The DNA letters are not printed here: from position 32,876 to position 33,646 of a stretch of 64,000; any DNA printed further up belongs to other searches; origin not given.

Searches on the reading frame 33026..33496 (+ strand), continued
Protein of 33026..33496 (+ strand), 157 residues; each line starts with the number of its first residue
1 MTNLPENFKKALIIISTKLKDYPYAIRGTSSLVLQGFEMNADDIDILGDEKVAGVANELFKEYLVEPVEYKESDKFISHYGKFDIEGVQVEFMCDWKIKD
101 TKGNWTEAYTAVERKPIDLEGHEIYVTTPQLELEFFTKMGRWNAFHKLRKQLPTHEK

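Call 43: search_protein_families(library=pfam, proteins=[L021:3223-5079:+, L021:5076-6410:+, L021:6410-7522:+, L021:8654-9520:+, L023:2868-6008:+, L023:8100-8993:-, L020:1530-2705:+, L020:2783-3634:+, L020:202-579:+, L020:1135-1506:+], max_evalue=0.0001)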
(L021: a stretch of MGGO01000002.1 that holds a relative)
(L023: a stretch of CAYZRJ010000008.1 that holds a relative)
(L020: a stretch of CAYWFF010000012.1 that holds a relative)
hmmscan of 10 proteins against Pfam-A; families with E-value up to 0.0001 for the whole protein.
L021:3223-5079:+ (618 aa): 6 families
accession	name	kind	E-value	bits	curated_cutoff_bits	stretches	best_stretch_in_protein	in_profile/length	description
PF01434.24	Peptidase_M41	-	3e-60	203.8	29.9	1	421-608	3-191/191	Peptidase family M41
PF00004.35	AAA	-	1.9e-41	142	21.2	1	207-338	1-129/131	ATPase family associated with various cellular activities (AAA)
PF17862.7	AAA_lid_3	-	2.6e-14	52.9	27.2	1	362-406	1-45/45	AAA+ lid domain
PF07728.20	AAA_5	-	1.3e-06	28.9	22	1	206-327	1-136/139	AAA domain (dynein-related subfamily)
PF13191.12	AAA_16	-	1.5e-05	26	32.6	0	197-263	17-93/167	AAA ATPase domain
PF06480.20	FtsH_ext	-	2.8e-05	24.7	25.5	1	27-100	2-78/103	FtsH Extracellular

L021:5076-6410:+ (444 aa): 2 families
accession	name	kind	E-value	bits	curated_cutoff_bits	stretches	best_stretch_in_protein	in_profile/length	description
PF02739.22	5_3_exonuc_N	-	8.3e-57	191.9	34.3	1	3-167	1-164/164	5'-3' exonuclease, N-terminal resolvase-like domain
PF01367.25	5_3_exonuc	-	3.8e-25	88.7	40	1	168-253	1-86/97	5'-3' exonuclease, C-terminal SAM fold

L021:6410-7522:+ (370 aa): 4 families
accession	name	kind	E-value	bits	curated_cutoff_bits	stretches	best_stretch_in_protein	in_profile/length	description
PF00534.26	Glycos_transf_1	-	9e-27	94.1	26.4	1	190-344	4-165/172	Glycosyl transferases group 1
PF13692.12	Glyco_trans_1_4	-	9.4e-19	68.5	27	1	214-333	15-138/142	Glycosyl transferases group 1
PF13439.12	Glyco_transf_4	-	1.2e-10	42.1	28.5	1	13-190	1-170/170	Glycosyltransferase Family 4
PF13524.12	Glyco_trans_1_2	-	3.5e-05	24.2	25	1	220-348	6-125/144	Glycosyl transferase-like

L021:8654-9520:+ (288 aa): 3 families
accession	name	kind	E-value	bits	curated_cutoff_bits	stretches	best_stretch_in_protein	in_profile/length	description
PF01149.29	Fapy_DNA_glyco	-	4.3e-28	98.7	25.5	1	19-131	1-116/117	Formamidopyrimidine-DNA glycosylase N-terminal domain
PF06831.19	H2TH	-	7.1e-23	80.8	34.7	1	149-234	1-87/93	Formamidopyrimidine-DNA glycosylase H2TH domain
PF06827.20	zf-FPG_IleRS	-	7.2e-10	38.9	21.3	1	260-288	1-29/30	Zinc finger found in FPG and IleRS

L023:2868-6008:+ (1046 aa): 7 families
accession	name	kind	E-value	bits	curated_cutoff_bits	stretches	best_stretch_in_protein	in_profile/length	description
PF01434.24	Peptidase_M41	-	7e-59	199.3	29.9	1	853-1039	3-191/191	Peptidase family M41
PF00004.35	AAA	-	2.4e-36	125.5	21.2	1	209-318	1-108/131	ATPase family associated with various cellular activities (AAA)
PF17862.7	AAA_lid_3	-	5.6e-13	48.6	27.2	1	794-838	1-45/45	AAA+ lid domain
PF14890.11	Intein_splicing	-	1.2e-10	41.8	35.8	1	332-747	7-155/155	Intein splicing domain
PF14528.11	LAGLIDADG_3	-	4.7e-07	30.4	22.5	0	618-672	5-62/82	LAGLIDADG-like domain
PF06480.20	FtsH_ext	-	9.3e-06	26.2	25.5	1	25-106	2-94/103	FtsH Extracellular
PF05204.19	Hom_end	-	6.3e-05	23.5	21.1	0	604-664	2-64/110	Homing endonuclease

L023:8100-8993:- (297 aa): 0 families

L020:1530-2705:+ (391 aa): 4 families
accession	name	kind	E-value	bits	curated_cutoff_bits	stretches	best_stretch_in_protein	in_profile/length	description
PF00534.26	Glycos_transf_1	-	5.1e-30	104.7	26.4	1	215-369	9-170/172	Glycosyl transferases group 1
PF13692.12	Glyco_trans_1_4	-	3.3e-20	73.2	27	1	223-355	3-140/142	Glycosyl transferases group 1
PF13439.12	Glyco_transf_4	-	6e-08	33.3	28.5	1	14-207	2-170/170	Glycosyltransferase Family 4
PF20706.3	GT4-conflict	-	1.4e-07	31.3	26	1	212-363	189-351/385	Family 4 Glycosyltransferase in conflict systems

L020:2783-3634:+ (283 aa): 2 families
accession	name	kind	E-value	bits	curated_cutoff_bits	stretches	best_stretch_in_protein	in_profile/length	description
PF01149.29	Fapy_DNA_glyco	-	8.7e-27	94.5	25.5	1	1-124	1-116/117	Formamidopyrimidine-DNA glycosylase N-terminal domain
PF06831.19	H2TH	-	5.4e-24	84.4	34.7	1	142-227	1-87/93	Formamidopyrimidine-DNA glycosylase H2TH domain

L020:202-579:+ (125 aa): 2 families
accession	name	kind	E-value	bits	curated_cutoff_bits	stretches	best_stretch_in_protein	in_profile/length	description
PF05635.17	23S_rRNA_IVP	-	1.6e-35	122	33.8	1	13-116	2-105/106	23S rRNA-intervening sequence protein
PF22296.2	bAvd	-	1.1e-05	26.2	40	1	21-121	8-106/107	bAvd-like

L020:1135-1506:+ (123 aa): 2 families
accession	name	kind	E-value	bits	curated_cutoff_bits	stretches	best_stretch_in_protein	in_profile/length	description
PF05635.17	23S_rRNA_IVP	-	2.6e-34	118.1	33.8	1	9-113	2-106/106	23S rRNA-intervening sequence protein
PF22296.2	bAvd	-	4.2e-05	24.4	40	1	18-117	9-106/107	bAvd-like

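Call 52: find_homologous_proteins(query=P0140, max_evalue=1e-10)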
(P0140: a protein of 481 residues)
Query P0140 (481 aa): 5138 proteins with E <= 1e-10 among 8000 candidates; the best 120 are listed.
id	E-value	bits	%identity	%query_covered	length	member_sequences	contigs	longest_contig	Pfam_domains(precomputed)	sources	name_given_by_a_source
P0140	0.0e+0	1066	100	100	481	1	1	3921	PF01367.26,PF02739.23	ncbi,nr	ncbi:hypothetical protein KKB40_04980 [Patescibacteria group bacterium]|nr:hypothetical protein [Pat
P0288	7.2e-252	854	79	100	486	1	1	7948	PF01367.26,PF02739.23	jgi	jgi:DNA polymerase-1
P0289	2.2e-181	622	61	99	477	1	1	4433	PF01367.26,PF02739.23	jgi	jgi:DNA polymerase-1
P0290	5.0e-175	601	60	100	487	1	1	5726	PF01367.26,PF02739.23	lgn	-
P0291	1.8e-174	599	58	100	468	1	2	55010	PF10706.16,PF01367.26,PF02739.23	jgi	jgi:DNA polymerase-1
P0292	5.9e-171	588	59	100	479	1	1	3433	PF01367.26,PF02739.23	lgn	-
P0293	2.9e-169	582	58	99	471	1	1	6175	PF01367.26,PF02739.23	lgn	-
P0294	4.4e-167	575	57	99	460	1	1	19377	PF01367.26,PF02739.23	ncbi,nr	ncbi:hypothetical protein JXA63_04220 [Candidatus Woesebacteria bacterium]|nr:hypothetical protein [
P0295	8.9e-163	561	54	100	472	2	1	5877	PF01367.26,PF02739.23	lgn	-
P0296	3.5e-161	555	51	100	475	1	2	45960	PF01367.26,PF02739.23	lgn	-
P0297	4.7e-160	552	54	100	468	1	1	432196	PF01367.26,PF02739.23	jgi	jgi:5'-3' exonuclease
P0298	5.4e-156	538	53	100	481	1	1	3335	PF01367.26,PF02739.23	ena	-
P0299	1.1e-153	531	52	99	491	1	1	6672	PF01367.26,PF02739.23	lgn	-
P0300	4.6e-153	529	52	99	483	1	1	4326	PF01367.26,PF02739.23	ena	-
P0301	1.1e-150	521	52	100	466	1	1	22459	PF01367.26,PF02739.23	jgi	jgi:DNA polymerase-1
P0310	2.0e-144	500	50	100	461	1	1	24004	PF10706.16,PF01367.26,PF02739.23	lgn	-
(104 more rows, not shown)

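Call 58: predict_structure(alignment_id=A2)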
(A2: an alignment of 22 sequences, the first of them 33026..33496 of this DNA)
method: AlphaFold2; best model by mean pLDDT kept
length: 157 residues; sequences in the alignment: 22
mean_pLDDT: 94.0   pTM: 0.88
mean pLDDT of the five models: 94.0, 93.6, 93.4, 93.4, 92.8
residues with pLDDT >= 90: 142; 70-90: 9; 50-70: 3; < 50: 3
segments of 3 or more residues with pLDDT < 50: none
pLDDT, mean of each block of 10 residues (from residue 1): 83 98 97 95 96 98 98 97 98 97 94 93 97 95 95 67
secondary structure, 60 per line:
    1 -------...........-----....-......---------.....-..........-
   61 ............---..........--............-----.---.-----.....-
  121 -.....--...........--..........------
elements in order: H8-18 E24-27 H29-34 E44-48 H50-59 E64-72 E76-85 E88-99 E115-119 E122-126 H129-139 H142-151

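Call 68: search_protein_families(library=padloc, proteins=[window:33026-33496:+, P0002, P0140], max_evalue=0.01)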
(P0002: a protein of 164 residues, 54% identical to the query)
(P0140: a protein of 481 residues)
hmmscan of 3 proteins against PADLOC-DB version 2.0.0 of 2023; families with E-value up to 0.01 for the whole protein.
window:33026-33496:+ (157 aa): 0 families

P0002 (164 aa): 0 families

P0140 (481 aa): 0 families

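Call 69: search_protein_families(library=phrogs, proteins=[window:33026-33496:+, P0002], max_evalue=0.01)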
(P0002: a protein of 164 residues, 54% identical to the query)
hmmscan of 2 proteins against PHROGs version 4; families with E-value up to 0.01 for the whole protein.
window:33026-33496:+ (157 aa): 0 families

P0002 (164 aa): 0 families
